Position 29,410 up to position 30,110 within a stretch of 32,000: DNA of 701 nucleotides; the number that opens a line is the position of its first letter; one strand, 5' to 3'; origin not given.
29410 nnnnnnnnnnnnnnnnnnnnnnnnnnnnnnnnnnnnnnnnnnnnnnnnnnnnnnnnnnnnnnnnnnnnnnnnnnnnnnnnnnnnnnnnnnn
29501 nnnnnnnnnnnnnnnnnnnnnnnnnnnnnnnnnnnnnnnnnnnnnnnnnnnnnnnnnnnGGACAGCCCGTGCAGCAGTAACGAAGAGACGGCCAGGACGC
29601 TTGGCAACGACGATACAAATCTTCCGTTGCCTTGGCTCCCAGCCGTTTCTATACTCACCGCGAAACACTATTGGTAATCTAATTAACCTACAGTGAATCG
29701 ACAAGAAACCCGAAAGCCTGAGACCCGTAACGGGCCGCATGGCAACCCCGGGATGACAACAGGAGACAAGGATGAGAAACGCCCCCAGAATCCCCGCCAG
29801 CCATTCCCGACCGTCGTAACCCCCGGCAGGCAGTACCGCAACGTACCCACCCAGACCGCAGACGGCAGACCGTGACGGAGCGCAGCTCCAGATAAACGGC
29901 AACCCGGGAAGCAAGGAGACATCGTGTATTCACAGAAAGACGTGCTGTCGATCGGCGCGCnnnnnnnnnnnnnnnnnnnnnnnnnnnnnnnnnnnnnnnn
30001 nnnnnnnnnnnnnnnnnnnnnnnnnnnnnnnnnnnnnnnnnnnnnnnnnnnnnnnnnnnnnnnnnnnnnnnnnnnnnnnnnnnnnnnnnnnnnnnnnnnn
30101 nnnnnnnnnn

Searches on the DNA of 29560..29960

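Call 33: search_rna_families(source=window, start=29560, end=29960, threshold=evalue, max_evalue=10)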
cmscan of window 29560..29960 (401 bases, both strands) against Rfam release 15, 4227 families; matches with E-value up to 10: 3.
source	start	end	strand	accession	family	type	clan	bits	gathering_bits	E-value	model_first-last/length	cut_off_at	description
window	29757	29802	-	RF01518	pRNA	Gene;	-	18.1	34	0.43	1-90/90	no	NoRC associated RNA, pRNA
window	29752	29807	-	RF01059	mir-598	Gene; miRNA;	-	16.3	69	1.3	1-80/80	no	mir-598 microRNA precursor family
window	29599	29648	+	RF00135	snoZ223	Gene; snRNA; snoRNA; CD-box;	CL00051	15.4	45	5.6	1-94/94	no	Small nucleolar RNA Z223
